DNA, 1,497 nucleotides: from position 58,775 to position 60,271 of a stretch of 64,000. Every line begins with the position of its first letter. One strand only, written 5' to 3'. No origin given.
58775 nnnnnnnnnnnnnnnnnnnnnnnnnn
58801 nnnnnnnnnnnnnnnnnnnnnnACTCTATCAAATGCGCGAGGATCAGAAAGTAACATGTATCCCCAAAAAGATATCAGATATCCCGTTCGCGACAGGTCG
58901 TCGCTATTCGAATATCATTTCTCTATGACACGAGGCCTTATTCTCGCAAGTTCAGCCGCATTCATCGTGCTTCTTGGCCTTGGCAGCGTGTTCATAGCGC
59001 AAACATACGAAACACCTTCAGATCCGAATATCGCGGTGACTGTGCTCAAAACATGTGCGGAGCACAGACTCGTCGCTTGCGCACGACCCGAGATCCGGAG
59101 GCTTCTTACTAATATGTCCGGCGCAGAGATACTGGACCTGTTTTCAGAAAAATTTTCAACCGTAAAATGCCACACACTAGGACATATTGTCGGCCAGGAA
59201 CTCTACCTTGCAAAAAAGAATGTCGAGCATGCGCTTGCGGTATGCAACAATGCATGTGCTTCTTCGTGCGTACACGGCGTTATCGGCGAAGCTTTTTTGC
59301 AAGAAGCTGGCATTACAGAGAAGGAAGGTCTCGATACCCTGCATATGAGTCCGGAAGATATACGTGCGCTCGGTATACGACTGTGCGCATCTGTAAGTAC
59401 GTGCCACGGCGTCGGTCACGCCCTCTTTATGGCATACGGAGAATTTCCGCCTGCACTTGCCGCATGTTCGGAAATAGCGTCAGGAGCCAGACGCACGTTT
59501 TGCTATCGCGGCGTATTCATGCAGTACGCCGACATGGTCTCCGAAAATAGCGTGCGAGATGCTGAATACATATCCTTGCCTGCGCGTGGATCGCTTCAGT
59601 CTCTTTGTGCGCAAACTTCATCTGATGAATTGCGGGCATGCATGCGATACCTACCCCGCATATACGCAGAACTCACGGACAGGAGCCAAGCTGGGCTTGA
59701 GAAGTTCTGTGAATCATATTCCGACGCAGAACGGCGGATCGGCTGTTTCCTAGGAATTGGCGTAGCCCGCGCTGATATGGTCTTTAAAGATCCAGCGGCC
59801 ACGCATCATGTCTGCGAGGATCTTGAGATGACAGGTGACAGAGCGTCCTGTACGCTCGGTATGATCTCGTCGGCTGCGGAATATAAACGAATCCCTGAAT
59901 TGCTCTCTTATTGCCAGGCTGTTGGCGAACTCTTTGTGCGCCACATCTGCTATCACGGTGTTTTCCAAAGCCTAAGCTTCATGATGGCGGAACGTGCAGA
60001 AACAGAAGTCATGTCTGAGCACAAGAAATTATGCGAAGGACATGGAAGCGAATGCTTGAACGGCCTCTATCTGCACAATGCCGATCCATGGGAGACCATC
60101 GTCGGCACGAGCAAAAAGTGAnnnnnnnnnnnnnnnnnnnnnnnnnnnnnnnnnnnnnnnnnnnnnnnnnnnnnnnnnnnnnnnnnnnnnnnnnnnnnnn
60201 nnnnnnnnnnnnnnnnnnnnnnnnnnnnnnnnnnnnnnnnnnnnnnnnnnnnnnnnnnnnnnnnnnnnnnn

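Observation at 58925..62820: Novel Cys/His repeat domain shared by two adjacent proteins, one fused to an Lnt-like N-acyltransferase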

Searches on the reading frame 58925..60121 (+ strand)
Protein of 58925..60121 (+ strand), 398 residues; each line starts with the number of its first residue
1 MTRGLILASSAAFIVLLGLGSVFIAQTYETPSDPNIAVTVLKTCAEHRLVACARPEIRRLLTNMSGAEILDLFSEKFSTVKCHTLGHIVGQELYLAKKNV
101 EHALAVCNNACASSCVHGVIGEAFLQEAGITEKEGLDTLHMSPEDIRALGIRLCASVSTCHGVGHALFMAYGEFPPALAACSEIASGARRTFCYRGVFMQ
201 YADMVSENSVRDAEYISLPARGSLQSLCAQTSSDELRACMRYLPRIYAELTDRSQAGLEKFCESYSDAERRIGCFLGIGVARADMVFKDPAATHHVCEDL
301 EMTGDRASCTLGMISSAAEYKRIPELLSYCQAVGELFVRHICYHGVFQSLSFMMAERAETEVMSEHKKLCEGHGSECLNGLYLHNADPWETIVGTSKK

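Call 5: search_protein_families(library=pfam, proteins=[window:58925-60121:+], max_evalue=0.1)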
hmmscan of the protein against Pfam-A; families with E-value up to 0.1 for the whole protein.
window:58925-60121:+ (398 aa): 0 families

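Call 8: search_protein_families(library=ncbifam, proteins=[window:58925-60121:+], max_evalue=1)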
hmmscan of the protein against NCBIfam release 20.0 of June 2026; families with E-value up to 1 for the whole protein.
window:58925-60121:+ (398 aa): 0 families

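Call 11: find_homologous_proteins(query=window:58925-60121:+, max_evalue=0.001)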
Query window:58925-60121:+ (398 aa): 23 proteins with E <= 0.001 among 7342 candidates.
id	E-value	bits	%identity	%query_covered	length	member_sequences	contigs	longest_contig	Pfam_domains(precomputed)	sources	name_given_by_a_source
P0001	8.0e-266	899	100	100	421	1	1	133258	-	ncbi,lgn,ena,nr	ncbi:MAG: hypothetical protein G01um10148_727 [Parcubacteria group bacterium Gr01-1014_8]|nr:MAG: hy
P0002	2.3e-115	404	50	94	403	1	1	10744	-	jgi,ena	-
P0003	2.8e-74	269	38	92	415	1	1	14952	-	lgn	-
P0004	9.2e-72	260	37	90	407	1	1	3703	-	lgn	-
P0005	1.2e-69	253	34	98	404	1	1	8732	-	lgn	-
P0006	2.1e-68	249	36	98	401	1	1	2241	-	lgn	-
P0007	2.3e-61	226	35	90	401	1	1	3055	-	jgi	jgi:hypothetical protein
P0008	1.1e-57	214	33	86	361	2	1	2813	-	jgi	-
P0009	2.7e-51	193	31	96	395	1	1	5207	-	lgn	-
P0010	3.6e-12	64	23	83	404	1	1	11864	-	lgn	-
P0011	6.7e-12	63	26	80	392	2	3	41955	-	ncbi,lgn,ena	-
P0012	3.2e-11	61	25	68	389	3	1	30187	-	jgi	jgi:hypothetical protein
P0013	7.7e-9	53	28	49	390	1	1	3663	-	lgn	-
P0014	1.1e-8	53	27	59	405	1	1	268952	-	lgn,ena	-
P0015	1.3e-8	52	24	77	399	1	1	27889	-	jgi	jgi:hypothetical protein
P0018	6.9e-7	47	26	62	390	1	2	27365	-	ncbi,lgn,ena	-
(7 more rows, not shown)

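Call 16: find_encoding_contigs(protein=P0002, flank=8000, max_places=3)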
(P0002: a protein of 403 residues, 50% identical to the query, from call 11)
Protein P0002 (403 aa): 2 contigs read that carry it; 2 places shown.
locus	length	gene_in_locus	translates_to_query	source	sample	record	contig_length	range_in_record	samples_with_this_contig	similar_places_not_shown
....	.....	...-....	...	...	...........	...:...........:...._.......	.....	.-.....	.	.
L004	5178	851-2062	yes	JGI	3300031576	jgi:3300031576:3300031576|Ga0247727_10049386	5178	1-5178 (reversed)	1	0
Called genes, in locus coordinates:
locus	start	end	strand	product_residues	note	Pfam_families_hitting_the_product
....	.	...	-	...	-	?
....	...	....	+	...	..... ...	-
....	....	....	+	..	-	-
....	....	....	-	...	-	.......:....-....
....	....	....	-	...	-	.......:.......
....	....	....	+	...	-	-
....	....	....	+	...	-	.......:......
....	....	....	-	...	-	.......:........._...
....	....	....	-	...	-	-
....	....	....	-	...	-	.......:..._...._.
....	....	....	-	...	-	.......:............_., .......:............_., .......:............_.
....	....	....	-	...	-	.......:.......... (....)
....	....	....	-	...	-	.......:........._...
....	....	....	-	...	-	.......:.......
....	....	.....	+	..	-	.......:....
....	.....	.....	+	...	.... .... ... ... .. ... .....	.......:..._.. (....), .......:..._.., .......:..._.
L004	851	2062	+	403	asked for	-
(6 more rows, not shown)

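Call 33: predict_structure(alignment_id=A1)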
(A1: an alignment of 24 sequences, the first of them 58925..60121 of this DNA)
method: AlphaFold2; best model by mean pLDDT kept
length: 398 residues; sequences in the alignment: 24
mean_pLDDT: 92.3   pTM: 0.88
mean pLDDT of the five models: 92.3, 91.3, 90.5, 90.2, 89.2
residues with pLDDT >= 90: 325; 70-90: 61; 50-70: 12; < 50: 0
segments of 3 or more residues with pLDDT < 50: none
pLDDT, mean of each block of 10 residues (from residue 1): 88 94 76 91 90 95 97 94 96 98 97 96 92 68 92 97 95 94 96 97 90 84 90 93 95 86 95 97 93 94 97 93 94 97 96 83 91 95 94 88
secondary structure, 60 per line:
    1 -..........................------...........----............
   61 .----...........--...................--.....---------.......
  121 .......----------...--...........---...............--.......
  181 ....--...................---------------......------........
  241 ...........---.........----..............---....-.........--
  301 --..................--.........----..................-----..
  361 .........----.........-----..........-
elements in order: H2-27 H34-44 H49-61 H66-76 H79-97 H100-104 H114-127 H143-153 H157-171 H174-184 H187-205 H221-226 H233-251 H255-263 H268-281 H285-288 H290-298 H303-320 H323-331 H336-353 H359-369 H374-382 H388-397

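Call 37: find_encoding_contigs(protein=P0003, flank=6000, max_places=2)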
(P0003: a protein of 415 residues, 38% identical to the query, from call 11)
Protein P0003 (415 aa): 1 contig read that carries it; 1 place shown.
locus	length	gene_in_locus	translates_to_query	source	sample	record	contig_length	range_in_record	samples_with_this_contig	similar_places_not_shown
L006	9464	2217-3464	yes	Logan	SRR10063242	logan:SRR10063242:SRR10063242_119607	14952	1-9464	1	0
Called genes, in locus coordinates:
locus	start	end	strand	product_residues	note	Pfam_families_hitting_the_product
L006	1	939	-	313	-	?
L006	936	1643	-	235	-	-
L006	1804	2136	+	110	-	-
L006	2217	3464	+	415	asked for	-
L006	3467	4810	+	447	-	PF27533:CapK_C (weak)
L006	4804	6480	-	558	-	PF00156:Pribosyltran (faint), PF14681:UPRTase (weak), PF25293:Beta-prop_EMC1_N (faint), PF13360:PQQ_2, PF13570:Beta-prop_ACSF4, PF13360:PQQ_2, PF13570:Beta-prop_ACSF4, PF13360:PQQ_2, +2 more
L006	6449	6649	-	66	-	-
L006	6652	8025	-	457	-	-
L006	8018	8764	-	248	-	PF00881:Nitroreductase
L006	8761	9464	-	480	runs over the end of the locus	PF02624:YcaO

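Call 38: find_encoding_contigs(protein=P0014, flank=6000, max_places=2)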
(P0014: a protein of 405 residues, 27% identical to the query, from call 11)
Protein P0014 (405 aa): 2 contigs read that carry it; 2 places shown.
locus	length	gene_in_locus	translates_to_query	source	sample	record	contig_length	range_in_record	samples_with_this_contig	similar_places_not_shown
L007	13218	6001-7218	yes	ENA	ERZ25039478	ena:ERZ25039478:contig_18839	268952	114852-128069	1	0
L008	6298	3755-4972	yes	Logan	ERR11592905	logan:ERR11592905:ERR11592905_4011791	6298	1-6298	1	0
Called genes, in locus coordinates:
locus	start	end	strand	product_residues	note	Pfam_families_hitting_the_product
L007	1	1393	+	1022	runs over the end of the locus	PF00622:SPRY, PF24299:DUF7483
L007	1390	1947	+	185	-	-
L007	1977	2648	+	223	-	-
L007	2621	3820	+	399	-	-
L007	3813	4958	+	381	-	-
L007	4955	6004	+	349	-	-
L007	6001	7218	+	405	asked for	-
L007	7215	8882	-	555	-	-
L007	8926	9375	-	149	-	-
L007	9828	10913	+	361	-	-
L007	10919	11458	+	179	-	-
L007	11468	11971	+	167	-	-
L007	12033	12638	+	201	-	-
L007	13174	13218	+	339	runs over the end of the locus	PF00044:Gp_dh_N, PF02800:Gp_dh_C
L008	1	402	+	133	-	?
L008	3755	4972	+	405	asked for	-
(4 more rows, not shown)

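Call 39: find_encoding_contigs(protein=P0011, flank=6000, max_places=2)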
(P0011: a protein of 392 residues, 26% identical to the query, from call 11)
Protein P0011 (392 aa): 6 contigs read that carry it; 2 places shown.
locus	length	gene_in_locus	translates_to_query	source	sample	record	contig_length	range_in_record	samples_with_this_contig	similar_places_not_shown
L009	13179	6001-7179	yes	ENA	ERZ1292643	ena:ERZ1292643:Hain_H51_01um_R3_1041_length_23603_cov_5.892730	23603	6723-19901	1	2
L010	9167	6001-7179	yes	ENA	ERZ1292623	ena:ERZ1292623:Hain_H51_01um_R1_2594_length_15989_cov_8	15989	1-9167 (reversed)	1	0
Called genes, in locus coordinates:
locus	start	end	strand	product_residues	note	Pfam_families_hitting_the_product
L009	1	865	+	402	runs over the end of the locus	-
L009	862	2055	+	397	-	-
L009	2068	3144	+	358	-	-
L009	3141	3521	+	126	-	-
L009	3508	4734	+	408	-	-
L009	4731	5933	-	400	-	-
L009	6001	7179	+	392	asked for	-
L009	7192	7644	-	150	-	-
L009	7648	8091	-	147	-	-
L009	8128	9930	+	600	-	-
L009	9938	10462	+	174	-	-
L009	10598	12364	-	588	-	-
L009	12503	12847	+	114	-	-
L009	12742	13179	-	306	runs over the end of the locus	-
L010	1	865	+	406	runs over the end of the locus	-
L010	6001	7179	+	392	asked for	-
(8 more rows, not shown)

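Call 42: search_protein_representatives(alignment_id=A1)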
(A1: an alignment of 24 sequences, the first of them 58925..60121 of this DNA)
Query: 24 sequences, 374 profile positions. Proteins with E-value up to 0.001 (for the whole library): 7428; up to 1e-10: 6057; up to 1e-30: 1939. The best 150 are listed.
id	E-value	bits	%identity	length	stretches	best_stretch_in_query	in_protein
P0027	4.3e-173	592.1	-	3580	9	86-368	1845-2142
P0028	2.3e-117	408.7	-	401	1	9-369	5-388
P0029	9.1e-116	403.4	-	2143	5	84-371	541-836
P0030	8.9e-106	370.5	-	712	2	12-369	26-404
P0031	1.9e-104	366.2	-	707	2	11-369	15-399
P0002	4.3e-104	365.0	-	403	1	1-371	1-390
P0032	7.2e-104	364.3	-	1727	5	86-361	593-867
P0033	2.8e-99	349.2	-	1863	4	42-354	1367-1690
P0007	2.4e-98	346.1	-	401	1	7-371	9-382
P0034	8.2e-98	344.3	-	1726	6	84-368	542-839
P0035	7.8e-94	331.2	-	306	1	87-371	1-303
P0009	1.8e-93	330.0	-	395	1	7-371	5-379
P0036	1.3e-92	327.2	-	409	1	10-369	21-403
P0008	1.6e-92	326.9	-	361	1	37-371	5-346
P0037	5.8e-92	325.1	-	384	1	10-366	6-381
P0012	1.8e-90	320.2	-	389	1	5-356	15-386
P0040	1.8e-85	303.8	-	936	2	26-367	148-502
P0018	7.1e-79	282.0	-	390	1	1-357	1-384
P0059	1.6e-75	271.0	-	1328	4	47-367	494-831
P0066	6.9e-73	262.3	-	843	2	19-368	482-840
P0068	1.4e-72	261.3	-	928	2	36-368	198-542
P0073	3.7e-71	256.6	-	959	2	53-371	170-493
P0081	3.5e-70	253.4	-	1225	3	83-366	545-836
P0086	1.8e-69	251.1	-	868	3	56-369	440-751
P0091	1.8e-68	247.8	-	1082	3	22-369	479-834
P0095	7.5e-68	245.7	-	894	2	47-365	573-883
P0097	5.2e-67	243.0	-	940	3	74-365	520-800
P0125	2.3e-63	231.0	-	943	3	25-368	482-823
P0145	1.7e-61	224.8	-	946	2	79-350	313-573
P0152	2.8e-60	220.8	-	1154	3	54-346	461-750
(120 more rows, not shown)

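Call 43: search_protein_families(library=ncbifam, proteins=[P0095, P0066, P0091, P0125, P0097, P0086, P0081, P0152, P0059], max_evalue=0.01)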
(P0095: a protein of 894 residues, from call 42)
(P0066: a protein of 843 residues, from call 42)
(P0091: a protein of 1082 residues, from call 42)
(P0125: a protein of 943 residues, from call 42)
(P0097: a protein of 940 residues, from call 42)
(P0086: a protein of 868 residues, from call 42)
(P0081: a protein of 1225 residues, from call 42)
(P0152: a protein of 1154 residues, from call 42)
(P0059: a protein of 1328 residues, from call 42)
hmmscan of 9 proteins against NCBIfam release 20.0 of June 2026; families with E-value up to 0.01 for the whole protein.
P0095 (894 aa): 0 families

P0066 (843 aa): 0 families

P0091 (1082 aa): 2 families
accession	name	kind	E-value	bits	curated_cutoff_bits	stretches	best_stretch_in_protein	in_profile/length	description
TIGR02656.1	cyanin_plasto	equivalog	9.8e-08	32.3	87.85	1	871-956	13-90/99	plastocyanin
TIGR02657.1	amicyanin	equivalog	7.7e-07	29.4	110.2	1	1002-1082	7-83/83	amicyanin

P0125 (943 aa): 0 families

P0097 (940 aa): 0 families

P0086 (868 aa): 0 families

P0081 (1225 aa): 0 families

P0152 (1154 aa): 0 families

P0059 (1328 aa): 1 family
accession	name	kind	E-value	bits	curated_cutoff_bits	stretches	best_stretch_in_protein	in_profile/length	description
NF010334.0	PRK13763.2-5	equivalog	1.9e-05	24.7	303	1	489-547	48-107/179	putative RNA-processing protein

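Call 45: search_protein_families(library=pfam, proteins=[P0091, P0073, P0145, P0040, P0068, P0152, P0028, P0036, P0012, P0018], max_evalue=0.1)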
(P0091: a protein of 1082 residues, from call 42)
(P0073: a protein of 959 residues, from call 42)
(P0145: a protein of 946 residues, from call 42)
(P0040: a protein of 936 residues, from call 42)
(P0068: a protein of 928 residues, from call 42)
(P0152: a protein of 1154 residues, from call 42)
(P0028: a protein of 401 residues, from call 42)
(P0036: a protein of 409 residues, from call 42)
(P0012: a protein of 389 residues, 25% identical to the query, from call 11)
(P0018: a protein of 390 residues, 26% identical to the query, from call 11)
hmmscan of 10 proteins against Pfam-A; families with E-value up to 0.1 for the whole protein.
P0091 (1082 aa): 2 families
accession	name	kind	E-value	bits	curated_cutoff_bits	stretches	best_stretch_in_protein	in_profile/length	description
PF13473.12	Cupredoxin_1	-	6.2e-12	45.9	27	2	991-1081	20-104/104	Cupredoxin-like domain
PF00127.26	Copper-bind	-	2e-08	35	21.2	1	871-949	13-83/99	Copper binding proteins, plastocyanin/azurin family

P0073 (959 aa): 3 families
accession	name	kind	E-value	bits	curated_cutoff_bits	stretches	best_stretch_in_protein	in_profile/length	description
PF13473.12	Cupredoxin_1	-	1.1e-18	67.5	27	2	9-116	2-104/104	Cupredoxin-like domain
PF00127.26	Copper-bind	-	0.00033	21.4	21.2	0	539-611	14-89/99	Copper binding proteins, plastocyanin/azurin family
PF07732.21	Cu-oxidase_3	-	0.0092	16.5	21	0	30-117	15-115/119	Multicopper oxidase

P0145 (946 aa): 1 family
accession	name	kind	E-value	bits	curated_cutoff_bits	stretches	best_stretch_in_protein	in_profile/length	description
PF13473.12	Cupredoxin_1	-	0.0009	19.7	27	1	136-172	17-55/104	Cupredoxin-like domain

P0040 (936 aa): 1 family
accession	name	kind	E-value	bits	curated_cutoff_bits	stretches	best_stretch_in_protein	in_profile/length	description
PF13473.12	Cupredoxin_1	-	4.4e-12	46.4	27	2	503-593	19-104/104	Cupredoxin-like domain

P0068 (928 aa): 2 families
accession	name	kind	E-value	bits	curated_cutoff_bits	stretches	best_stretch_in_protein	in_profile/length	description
PF05784.16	Herpes_UL82_83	-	0.024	13.9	27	1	548-614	160-226/345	Betaherpesvirus UL82/83 protein N terminus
PF13473.12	Cupredoxin_1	-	0.039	14.4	27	0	27-132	16-102/104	Cupredoxin-like domain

P0152 (1154 aa): 0 families

P0028 (401 aa): 0 families

P0036 (409 aa): 0 families

P0012 (389 aa): 0 families

P0018 (390 aa): 0 families

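Call 46: list_cluster_members(proteins=[P0028, P0030, P0027, P0091, P0036, P0037, P0095, P0040, P0073, P0012])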
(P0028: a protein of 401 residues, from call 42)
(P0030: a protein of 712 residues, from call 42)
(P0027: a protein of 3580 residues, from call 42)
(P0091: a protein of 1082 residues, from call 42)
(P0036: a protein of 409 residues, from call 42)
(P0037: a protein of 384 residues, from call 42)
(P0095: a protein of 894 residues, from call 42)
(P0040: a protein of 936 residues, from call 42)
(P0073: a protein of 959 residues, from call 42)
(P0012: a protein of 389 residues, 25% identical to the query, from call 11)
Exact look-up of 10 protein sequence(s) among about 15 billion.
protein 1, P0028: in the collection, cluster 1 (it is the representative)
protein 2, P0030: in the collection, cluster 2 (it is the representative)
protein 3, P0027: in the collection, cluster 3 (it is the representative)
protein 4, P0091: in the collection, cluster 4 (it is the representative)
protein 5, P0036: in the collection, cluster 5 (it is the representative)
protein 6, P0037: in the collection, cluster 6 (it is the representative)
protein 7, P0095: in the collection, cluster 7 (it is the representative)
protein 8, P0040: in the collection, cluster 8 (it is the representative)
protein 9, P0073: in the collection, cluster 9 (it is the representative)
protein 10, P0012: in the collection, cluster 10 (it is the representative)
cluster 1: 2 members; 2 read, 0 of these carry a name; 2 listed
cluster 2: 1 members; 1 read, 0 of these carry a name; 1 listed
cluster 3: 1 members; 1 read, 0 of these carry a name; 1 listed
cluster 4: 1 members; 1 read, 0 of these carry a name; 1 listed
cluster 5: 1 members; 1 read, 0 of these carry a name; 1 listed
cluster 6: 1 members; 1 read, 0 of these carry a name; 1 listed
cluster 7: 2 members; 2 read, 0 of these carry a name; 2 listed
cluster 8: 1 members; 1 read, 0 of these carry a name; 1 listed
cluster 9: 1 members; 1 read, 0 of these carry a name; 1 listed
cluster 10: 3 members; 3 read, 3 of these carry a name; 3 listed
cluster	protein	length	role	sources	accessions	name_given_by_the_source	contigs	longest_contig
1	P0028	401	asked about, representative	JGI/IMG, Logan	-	-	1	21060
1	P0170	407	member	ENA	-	-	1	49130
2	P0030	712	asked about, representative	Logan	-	-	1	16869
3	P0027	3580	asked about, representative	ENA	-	-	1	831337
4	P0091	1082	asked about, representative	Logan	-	-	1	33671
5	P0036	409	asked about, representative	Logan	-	-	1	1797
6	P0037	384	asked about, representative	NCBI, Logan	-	-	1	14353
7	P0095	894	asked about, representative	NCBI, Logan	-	-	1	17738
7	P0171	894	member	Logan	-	-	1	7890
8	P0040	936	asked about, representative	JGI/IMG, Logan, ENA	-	-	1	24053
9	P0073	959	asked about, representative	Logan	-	-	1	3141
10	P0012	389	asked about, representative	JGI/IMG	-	hypothetical protein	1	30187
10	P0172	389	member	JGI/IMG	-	hypothetical protein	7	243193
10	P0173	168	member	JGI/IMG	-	hypothetical protein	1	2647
